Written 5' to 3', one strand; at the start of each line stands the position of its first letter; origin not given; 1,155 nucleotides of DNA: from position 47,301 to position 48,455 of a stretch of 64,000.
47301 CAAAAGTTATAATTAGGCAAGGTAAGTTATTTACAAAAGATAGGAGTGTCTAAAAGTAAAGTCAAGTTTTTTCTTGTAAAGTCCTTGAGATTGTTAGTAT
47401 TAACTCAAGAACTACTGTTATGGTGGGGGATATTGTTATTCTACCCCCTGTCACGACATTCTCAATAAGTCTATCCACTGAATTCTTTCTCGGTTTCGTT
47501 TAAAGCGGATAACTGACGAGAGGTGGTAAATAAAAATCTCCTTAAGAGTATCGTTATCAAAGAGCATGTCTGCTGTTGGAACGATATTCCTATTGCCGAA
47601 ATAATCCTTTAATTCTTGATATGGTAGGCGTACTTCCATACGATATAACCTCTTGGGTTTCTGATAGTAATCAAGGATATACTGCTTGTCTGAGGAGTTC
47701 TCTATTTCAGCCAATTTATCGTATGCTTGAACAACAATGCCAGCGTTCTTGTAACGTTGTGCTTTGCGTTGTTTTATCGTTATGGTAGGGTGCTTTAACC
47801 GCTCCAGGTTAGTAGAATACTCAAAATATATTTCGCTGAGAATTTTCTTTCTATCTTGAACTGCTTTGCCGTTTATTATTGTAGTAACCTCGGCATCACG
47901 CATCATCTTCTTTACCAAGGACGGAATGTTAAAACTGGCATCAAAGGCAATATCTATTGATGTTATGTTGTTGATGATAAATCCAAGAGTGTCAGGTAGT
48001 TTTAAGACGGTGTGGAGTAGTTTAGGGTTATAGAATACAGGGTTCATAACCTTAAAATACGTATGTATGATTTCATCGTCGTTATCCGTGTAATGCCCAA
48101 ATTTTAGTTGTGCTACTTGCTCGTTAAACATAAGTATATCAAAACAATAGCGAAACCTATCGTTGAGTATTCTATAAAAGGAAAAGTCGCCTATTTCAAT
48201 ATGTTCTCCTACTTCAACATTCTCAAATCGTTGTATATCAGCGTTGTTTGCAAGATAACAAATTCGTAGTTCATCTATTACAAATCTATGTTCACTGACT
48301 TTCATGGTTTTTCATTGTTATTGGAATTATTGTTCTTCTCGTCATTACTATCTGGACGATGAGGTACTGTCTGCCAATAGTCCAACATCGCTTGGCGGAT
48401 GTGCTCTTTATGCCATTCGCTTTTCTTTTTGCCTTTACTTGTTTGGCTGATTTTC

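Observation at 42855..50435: Precisely delimited ~7.6-kb integrative element using the 3' end of a DUF2795 gene as its attachment site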

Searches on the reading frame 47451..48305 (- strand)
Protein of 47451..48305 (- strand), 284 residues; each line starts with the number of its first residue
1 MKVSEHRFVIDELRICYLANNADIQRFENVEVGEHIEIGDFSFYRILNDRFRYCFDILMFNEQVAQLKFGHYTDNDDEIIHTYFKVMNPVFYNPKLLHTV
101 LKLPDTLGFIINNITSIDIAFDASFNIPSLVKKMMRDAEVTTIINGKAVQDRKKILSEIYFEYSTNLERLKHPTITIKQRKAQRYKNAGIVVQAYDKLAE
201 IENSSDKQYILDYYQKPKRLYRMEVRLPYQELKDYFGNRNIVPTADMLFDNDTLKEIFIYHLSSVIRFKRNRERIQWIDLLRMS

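Call 7: search_protein_families(library=pfam, proteins=[window:47451-48305:-], max_evalue=0.01)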
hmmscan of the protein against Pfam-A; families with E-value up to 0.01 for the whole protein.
window:47451-48305:- (284 aa): 0 families

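Call 13: search_protein_families(library=phrogs, proteins=[window:47451-48305:-], max_evalue=0.01)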
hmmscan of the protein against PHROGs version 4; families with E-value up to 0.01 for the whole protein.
window:47451-48305:- (284 aa): 1 family
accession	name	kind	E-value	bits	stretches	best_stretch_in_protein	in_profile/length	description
phrog_22740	-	unknown function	0.0067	17.9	0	42-95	19-70/99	-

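Call 14: search_protein_families(library=ncbifam, proteins=[window:47451-48305:-], max_evalue=0.01)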
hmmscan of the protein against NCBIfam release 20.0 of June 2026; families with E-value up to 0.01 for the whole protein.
window:47451-48305:- (284 aa): 0 families

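Call 24: find_homologous_proteins(query=window:47451-48305:-, max_evalue=0.001)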
Query window:47451-48305:- (284 aa): 147 proteins with E <= 0.001 among 445 candidates; the best 120 are listed.
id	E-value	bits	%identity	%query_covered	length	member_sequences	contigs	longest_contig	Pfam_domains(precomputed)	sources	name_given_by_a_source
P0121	2.1e-170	583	92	100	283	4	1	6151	-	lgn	-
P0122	1.5e-108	380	58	99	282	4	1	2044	-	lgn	-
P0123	1.4e-107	377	57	99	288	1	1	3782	-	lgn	-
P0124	2.3e-107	376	56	99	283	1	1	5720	-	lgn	-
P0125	6.3e-107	375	57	99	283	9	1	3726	-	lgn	-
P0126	1.6e-106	374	57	97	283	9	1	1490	-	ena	-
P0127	2.9e-106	373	61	96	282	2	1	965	-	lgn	-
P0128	2.6e-104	367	56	99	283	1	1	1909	-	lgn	-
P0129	3.1e-103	363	58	96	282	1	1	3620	-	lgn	-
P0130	1.9e-101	357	58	99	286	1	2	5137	-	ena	-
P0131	2.8e-101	357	58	97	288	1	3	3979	-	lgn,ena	-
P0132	4.9e-101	356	59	96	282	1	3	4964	-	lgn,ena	-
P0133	9.8e-101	355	56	96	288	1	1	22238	-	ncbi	-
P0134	1.0e-100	355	59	96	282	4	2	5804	-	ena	-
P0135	2.2e-99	350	57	96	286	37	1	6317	-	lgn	-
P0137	4.6e-98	346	58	96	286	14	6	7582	-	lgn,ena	-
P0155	3.7e-94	333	54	97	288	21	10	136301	-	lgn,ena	-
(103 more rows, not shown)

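Call 27: search_solved_structures(query=A2, max_evalue=10)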
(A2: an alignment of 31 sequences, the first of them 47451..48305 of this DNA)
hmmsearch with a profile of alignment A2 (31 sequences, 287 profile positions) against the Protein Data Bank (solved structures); distinct sequences matched with E-value up to 10: 1.
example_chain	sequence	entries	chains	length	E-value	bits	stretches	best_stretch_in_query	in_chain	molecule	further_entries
6all_A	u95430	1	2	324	0.025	17.2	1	126-199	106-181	Fe(3+)-citrate-binding protein yfmC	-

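Call 30: find_encoding_contigs(protein=P0155, flank=10000, max_places=4)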
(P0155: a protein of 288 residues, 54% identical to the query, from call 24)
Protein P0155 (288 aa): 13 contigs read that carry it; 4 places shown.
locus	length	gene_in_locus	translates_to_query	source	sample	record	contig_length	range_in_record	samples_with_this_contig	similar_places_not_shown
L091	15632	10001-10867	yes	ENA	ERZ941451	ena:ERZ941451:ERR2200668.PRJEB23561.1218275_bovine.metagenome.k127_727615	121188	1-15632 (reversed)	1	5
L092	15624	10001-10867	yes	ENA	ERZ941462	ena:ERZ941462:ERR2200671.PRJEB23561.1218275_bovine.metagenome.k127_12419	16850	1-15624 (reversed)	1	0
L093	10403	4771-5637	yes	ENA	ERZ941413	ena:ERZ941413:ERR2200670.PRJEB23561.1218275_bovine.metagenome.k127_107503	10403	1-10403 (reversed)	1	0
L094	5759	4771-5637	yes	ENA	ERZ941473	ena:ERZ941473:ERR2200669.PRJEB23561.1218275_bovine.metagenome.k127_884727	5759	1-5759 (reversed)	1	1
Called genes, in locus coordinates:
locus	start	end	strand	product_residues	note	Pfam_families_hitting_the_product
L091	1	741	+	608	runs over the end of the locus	PF05649:Peptidase_M13_N, PF01431:Peptidase_M13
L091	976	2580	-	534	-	PF03571:Peptidase_M49 (faint)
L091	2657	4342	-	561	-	PF06826:Asp-Al_Ex, PF02080:TrkA_C, PF06826:Asp-Al_Ex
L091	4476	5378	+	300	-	PF00126:HTH_1, PF03466:LysR_substrate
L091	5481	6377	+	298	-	-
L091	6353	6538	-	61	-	-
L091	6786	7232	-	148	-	PF14106:DUF4279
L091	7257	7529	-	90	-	PF15738:YafQ_toxin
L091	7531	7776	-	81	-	-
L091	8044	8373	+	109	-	-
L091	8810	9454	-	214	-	-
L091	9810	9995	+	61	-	-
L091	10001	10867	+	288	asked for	-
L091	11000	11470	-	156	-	-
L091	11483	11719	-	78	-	-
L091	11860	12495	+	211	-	PF00239:Resolvase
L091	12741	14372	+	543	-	PF00239:Resolvase, PF07508:Recombinase (faint)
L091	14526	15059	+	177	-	PF04073:tRNA_edit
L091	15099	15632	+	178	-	?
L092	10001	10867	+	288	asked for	-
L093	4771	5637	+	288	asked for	-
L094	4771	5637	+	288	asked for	-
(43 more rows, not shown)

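Call 31: predict_structure(alignment_id=A2)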
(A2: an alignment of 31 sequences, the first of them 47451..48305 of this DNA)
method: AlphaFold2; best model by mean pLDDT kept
length: 284 residues; sequences in the alignment: 31
mean_pLDDT: 87.3   pTM: 0.86
mean pLDDT of the five models: 87.3, 87.3, 86.9, 84.0, 72.1
residues with pLDDT >= 90: 180; 70-90: 73; 50-70: 22; < 50: 9
segments of 3 or more residues with pLDDT < 50: 1-3, 163-167
pLDDT, mean of each block of 10 residues (from residue 1): 69 94 89 95 95 96 95 74 96 94 93 94 92 88 86 64 48 82 82 92 85 91 95 93 89 94 94 92 76
secondary structure, 60 per line:
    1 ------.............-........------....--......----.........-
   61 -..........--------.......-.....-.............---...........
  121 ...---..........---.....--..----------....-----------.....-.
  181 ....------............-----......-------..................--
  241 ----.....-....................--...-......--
elements in order: E7-19 H21-28 E35-38 E41-46 E51-59 E62-71 E80-86 H88-92 H94-106 E110-123 H127-136 E140-144 E159-162 E174-178 H180-184 E191-196 H197-202 H208-213 E221-228 H229-238 H245-249 H251-265 E266-270 E273-275 H277-282
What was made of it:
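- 47451..48305 (-): 284-aa protein of the Rep_trans superfamily: a candidate rolling-circle initiator and/or MOBT-type relaxase. AlphaFold2 pLDDT 87 (call 31).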

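Call 33: fold_search(model_id=the predicted structure, library=pdb)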
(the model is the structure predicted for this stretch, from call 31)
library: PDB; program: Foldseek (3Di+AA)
matches with E <= 10: 591; with E <= 0.001: 3
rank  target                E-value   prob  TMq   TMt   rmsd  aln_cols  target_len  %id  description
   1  4cij_C                3.1e-07  1.00  0.46  0.48   7.4       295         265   15  Structure of Rolling Circle Replication Initiator Protein from Geobacillus stearothermophilus. (released 2014-12-24)
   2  4cij_A                3.3e-07  1.00  0.45  0.47   8.3       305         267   16  Structure of Rolling Circle Replication Initiator Protein from Geobacillus stearothermophilus. (released 2014-12-24)
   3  4cwe_A                5.4e-05  1.00  0.46  0.48  12.7       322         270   13  Structural studies of rolling circle replication initiation protein from Staphylococcus aureus (released 2015-04-15)
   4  1tbp_A                6.7e-03  0.94  0.28  0.39  10.1       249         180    8  CRYSTAL STRUCTURE OF YEAST TATA-BINDING PROTEIN AND MODEL FOR INTERACTION WITH DNA (released 1994-01-31)
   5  8iue_U                9.9e-03  0.80  0.24  0.35  10.0       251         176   10  RNA polymerase III pre-initiation complex melting complex 1 (released 2023-05-24)
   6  3oc3_C                1.2e-02  0.87  0.25  0.35  10.6       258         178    8  Crystal structure of the Mot1 N-terminal domain in complex with TBP (released 2011-07-13)
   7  3eik_A                2.3e-02  0.66  0.25  0.34  10.4       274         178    8  double stranded DNA binding protein (released 2009-09-22)
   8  1qn7_A                3.2e-02  0.57  0.23  0.30  10.0       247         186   10  Crystal structure of the T(-27) Adenovirus major late promoter TATA box variant bound to wild-type TBP (Arabidopsis th (released 2000-02-07)
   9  7edx_P                3.2e-02  0.54  0.23  0.32  10.4       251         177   10  p53-bound TFIID-based core PIC on HDM2 promoter (released 2021-05-05)
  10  3oci_A                3.4e-02  0.60  0.25  0.33  10.4       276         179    8  Crystal structure of TBP (TATA box binding protein) (released 2011-07-13)
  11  3oci_B                4.2e-02  0.54  0.24  0.33  10.2       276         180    8  Crystal structure of TBP (TATA box binding protein) (released 2011-07-13)
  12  1cdw_A                5.0e-02  0.60  0.26  0.36   9.0       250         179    9  HUMAN TBP CORE DOMAIN COMPLEXED WITH DNA (released 1996-12-23)
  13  1vok_B                5.0e-02  0.54  0.24  0.32  10.5       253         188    9  ARABIDOPSIS THALIANA TBP (DIMER) (released 1996-11-08)
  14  1qna_A                5.5e-02  0.44  0.24  0.33  10.5       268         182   10  Crystal structure of the T(-30) Adenovirus major late promoter TATA box variant bound to wild-type TBP (Arabidopsis th (released 2000-02-07)
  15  1qn5_B                6.2e-02  0.44  0.23  0.31  10.5       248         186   10  Crystal structure of the G(-26) Adenovirus major late promoter TATA box variant bound to wild-type TBP (Arabidopsis th (released 2000-02-07)
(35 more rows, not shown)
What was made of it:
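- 47451..48305 (-): Foldseek matches 4cij and 4cwe, E 3e-7 (call 33).
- On Rep_trans / MOBT superfamily (PF02486): Foldseek E 3e-7 to 4cij (call 33).
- Foldseek matches RepSTK1/RepD-type structures at E 3e-7 (calls 31, 33).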

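Call 36: fold_search(model_id=the predicted structure, library=viral)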
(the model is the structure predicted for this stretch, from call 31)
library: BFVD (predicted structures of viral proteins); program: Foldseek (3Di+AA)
matches with E <= 10: 626; with E <= 0.001: 15
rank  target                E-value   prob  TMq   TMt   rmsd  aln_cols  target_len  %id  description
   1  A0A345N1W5            6.0e-10  1.00  0.60  0.37   7.3       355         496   14  (no name in the UniProt tables at hand)
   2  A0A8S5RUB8            8.2e-07  1.00  0.50  0.47  11.2       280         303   12  Uncharacterized protein [Inoviridae sp. ctS4A1]
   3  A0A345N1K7            1.4e-06  1.00  0.43  0.42  12.5       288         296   12  (no name in the UniProt tables at hand)
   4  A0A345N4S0            2.1e-06  1.00  0.55  0.42   8.0       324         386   11  (no name in the UniProt tables at hand)
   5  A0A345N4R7            2.9e-05  1.00  0.47  0.36  10.9       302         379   12  (no name in the UniProt tables at hand)
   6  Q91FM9                1.4e-04  1.00  0.35  0.11   9.9       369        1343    8  Uncharacterized protein 295L [Invertebrate iridescent virus 6]
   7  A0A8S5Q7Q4            1.6e-04  1.00  0.46  0.34   7.0       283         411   11  GST REP [Inoviridae sp. ctsTh7]
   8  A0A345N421            1.9e-04  1.00  0.37  0.36   9.1       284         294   12  (no name in the UniProt tables at hand)
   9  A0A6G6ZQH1            2.0e-04  0.98  0.29  0.11  13.8       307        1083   10  (no name in the UniProt tables at hand)
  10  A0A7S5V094            2.1e-04  1.00  0.40  0.27   8.7       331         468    9  (no name in the UniProt tables at hand)
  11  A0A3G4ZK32            8.0e-04  0.99  0.30  0.39  11.5       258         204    8  Uncharacterized protein [Terrestrivirus sp.]
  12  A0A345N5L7            8.9e-04  1.00  0.47  0.44   6.7       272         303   12  (no name in the UniProt tables at hand)
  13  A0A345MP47            9.4e-04  0.99  0.38  0.30   9.8       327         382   13  (no name in the UniProt tables at hand)
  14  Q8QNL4                9.4e-04  0.96  0.27  0.35   9.8       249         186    9  EsV-1-53 [Ectocarpus siliculosus virus 1 (isolate New Zealand/Kaikoura/1988)]
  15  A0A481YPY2            1.0e-03  0.97  0.31  0.15  12.9       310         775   12  Uncharacterized protein (Fragment) [Iridovirus LCIVAC01]
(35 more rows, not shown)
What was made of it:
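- The closest viral structural matches to p284 include Inoviridae proteins, one of them labelled a Rep (call 36).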

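Call 37: find_encoding_contigs(protein=P0137, flank=10000, max_places=5)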
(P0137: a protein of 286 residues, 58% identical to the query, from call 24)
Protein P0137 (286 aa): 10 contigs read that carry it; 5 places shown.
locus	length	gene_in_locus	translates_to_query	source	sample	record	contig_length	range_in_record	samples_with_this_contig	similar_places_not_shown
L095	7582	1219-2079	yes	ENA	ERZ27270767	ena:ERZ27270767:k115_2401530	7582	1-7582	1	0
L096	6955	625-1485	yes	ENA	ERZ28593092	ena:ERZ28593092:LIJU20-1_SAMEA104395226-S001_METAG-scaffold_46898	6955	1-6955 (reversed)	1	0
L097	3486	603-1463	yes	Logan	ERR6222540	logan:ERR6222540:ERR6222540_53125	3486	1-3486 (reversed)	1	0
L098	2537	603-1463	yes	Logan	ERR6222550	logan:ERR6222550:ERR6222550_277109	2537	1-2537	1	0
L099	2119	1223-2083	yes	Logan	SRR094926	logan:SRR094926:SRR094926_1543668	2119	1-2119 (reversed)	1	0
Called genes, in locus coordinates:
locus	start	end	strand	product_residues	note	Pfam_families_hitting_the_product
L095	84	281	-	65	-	-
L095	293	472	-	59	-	-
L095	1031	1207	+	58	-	-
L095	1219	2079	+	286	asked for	-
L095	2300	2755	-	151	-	-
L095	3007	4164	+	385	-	PF10544:T5orf172, PF13455:MUG113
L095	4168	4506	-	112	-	-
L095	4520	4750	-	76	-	-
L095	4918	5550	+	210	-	PF00239:Resolvase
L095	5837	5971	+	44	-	-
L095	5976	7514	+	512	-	PF00239:Resolvase, PF07508:Recombinase (weak)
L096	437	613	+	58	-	-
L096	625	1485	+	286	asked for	-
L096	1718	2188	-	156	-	-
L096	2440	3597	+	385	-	PF10544:T5orf172, PF13455:MUG113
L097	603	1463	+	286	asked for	-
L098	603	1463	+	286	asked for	-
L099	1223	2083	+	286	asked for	-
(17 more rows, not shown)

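Call 38: find_encoding_contigs(protein=P0121, flank=10000, max_places=4)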
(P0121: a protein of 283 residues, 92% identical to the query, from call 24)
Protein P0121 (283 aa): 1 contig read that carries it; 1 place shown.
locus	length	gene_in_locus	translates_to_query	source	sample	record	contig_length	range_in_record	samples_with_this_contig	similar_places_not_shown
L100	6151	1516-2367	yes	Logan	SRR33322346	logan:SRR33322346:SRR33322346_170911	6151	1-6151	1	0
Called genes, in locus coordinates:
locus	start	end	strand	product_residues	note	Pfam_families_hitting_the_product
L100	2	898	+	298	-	?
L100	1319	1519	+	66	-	-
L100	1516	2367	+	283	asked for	-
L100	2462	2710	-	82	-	-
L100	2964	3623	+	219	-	PF00239:Resolvase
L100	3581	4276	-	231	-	-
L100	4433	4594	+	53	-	-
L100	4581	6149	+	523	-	?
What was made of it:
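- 48302..48505 (-): 67-aa basic protein, apparently translationally coupled to the 284-aa gene. Candidate accessory DNA-binding protein. A small ORF always precedes the p284 homologue (calls 30, 37, 38).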

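Call 39: search_dna_similar(query=window:47451-48305:-, collection=plasmids, mode=protein, max_evalue=0.001, max_rows=15)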
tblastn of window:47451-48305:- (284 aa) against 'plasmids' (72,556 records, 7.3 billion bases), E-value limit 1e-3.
Records with a match: 1; places in all: 1; records where one place covers at least 80% of the query: 1.
Best place of each record, by identity: <60% 1.
By first word of the organism name: uncultured 1.
By predicted mobility (MOB-suite, as given by PLSDB): non-mobilizable 1.
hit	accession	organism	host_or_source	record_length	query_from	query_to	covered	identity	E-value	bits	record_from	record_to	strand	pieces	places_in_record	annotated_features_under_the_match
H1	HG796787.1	uncultured bacterium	-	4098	1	269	95%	26.2%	4e-11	71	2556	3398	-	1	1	CDS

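Call 40: search_dna_similar(query=window:47451-48305:-, collection=phages, mode=protein, max_evalue=0.001, max_rows=15)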
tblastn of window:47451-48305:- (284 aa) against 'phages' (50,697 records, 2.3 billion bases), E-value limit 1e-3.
No match.

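Call 57: search_protein_families(library=pfam, alignment_id=A2, max_evalue=10)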
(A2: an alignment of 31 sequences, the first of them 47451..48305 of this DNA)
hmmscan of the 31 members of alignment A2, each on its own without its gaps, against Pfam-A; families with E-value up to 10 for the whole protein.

A. member 1, window:47451-48305:- (284 aa): 0 families

B. families by the number of members that match (of 31 scanned): 11 families
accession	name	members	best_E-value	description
PF02903.20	Alpha-amylase_N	2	0.052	Alpha amylase, N-terminal ig-like domain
PF14232.11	DUF4334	2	0.11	Domain of unknown function (DUF4334)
PF06109.18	HlyE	1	0.012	Haemolysin E (HlyE)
PF11285.13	DUF3086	1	0.063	Protein of unknown function (DUF3086)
PF22889.1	Tea_mid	1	0.081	Telomere ends associated, middle domain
PF20622.4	Big_15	1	0.085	Bacterial Ig domain (Big_16)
PF17295.7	DUF5348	1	0.087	Domain of unknown function (DUF5348)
PF08496.15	Peptidase_S49_N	1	0.094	Peptidase family S49 N-terminal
PF22398.1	DUF6978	1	0.11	Family of unknown function (DUF6978)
PF21635.2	Mov-10_helical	1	0.13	Helicase MOV-10, helical domain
PF02864.20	STAT_bind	1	0.16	STAT protein, DNA binding domain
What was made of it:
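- On Rep_trans / MOBT superfamily (PF02486): p284 and its 30 close homologues have no hit (calls 7, 57).
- p284 itself has no Pfam hit (calls 7, 57).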

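Call 67: find_related_loci(query=A2, collection=viral_contigs, flank=8000)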
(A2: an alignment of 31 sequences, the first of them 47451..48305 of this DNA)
Query A2 (284 aa) in viral_contigs; peptide patterns used: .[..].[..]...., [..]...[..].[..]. (x = any residue, [..] = any of these).
11 stretches matched a pattern, but none encodes a relative of the query by tblastn (E <= 1e-3).
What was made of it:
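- On Prophage or phage satellite: No p284 match in phage records or IMG/VR (calls 40, 67).
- p284 has no match in 50,697 phage records (call 40) or in IMG/VR viral contigs (call 67).
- Tried and rejected: The p284 profile found no relatives in IMG/VR viral contigs (call 67), and p284 itself found none in phage records (call 40).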

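Call 74: search_protein_families(library=pfam, proteins=[L091:11000-11470:-], max_evalue=0.01)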
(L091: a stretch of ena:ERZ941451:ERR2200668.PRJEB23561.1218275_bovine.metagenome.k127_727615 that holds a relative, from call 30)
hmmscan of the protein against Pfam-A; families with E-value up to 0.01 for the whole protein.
L091:11000-11470:- (156 aa): 0 families

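Call 88: search_protein_representatives(alignment_id=A2)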
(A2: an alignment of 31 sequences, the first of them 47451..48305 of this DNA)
Query: 31 sequences, 287 profile positions. Proteins with E-value up to 0.001 (for the whole library): 527; up to 1e-10: 299; up to 1e-30: 78. The best 150 are listed.
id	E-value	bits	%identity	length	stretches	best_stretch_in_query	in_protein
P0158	4.6e-141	485.7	-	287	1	4-287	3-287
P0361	4.8e-105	367.5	-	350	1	15-283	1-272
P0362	7.9e-102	356.9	-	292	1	9-287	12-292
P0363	1.2e-99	349.8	-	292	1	8-282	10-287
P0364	2.6e-97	342.1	-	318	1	6-283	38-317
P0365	1.1e-95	336.7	-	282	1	2-203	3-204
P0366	2.6e-86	306.0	-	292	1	7-287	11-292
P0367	1.1e-83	297.4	-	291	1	8-284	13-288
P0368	4.4e-81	288.9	-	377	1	6-283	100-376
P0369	6.6e-81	288.3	-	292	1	6-281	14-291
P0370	1.1e-78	281.0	-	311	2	59-284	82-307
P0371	4.8e-77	275.6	-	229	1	6-183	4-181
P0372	1.1e-74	267.9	-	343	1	6-283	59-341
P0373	6.0e-74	265.4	-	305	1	7-282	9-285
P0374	8.0e-74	265.0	-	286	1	7-286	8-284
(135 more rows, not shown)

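Call 90: search_protein_families(library=pfam, alignment_id=A5, max_evalue=0.05)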
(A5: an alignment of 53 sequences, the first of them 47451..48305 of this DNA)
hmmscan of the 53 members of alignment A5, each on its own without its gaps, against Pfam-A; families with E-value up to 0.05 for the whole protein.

A. member 1, window:47451-48305:- (284 aa): 0 families

B. families by the number of members that match (of 53 scanned): 15 families
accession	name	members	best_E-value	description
PF02486.25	Rep_trans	18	6.2e-07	Replication initiation factor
PF05144.20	Phage_CRI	7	0.0014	Replication-associated protein G2P N-terminal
PF09182.16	PuR_N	1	0.0029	Bacterial purine repressor, N-terminal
PF18832.6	LPD18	1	0.0057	Large polyvalent protein-associated domain 18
PF04574.18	DUF592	1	0.0093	Protein of unknown function (DUF592)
PF00749.27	tRNA-synt_1c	1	0.011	tRNA synthetases class I (E and Q), catalytic domain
PF13151.12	DUF3990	1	0.016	Protein of unknown function (DUF3990)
PF12916.12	DUF3834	1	0.026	Protein of unknown function (DUF3834)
PF21990.2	SH2_1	1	0.026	SH2 domain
PF02760.21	HIN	1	0.029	HIN-200/IF120x domain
PF04294.18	VanW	1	0.031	VanW like protein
PF25263.1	DUF7863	1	0.033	Domain of unknown function (DUF7863)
PF07468.17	Agglutinin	1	0.037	Agglutinin domain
PF16658.11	RF3_C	1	0.039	Class II release factor RF3, C-terminal domain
PF19192.6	Response_reg_2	1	0.044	Response receiver domain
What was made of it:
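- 47451..48305 (-): 18 of 53 distant relatives hit PF02486 (call 90).
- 18 of 53 relatives hit PF02486 (call 90).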
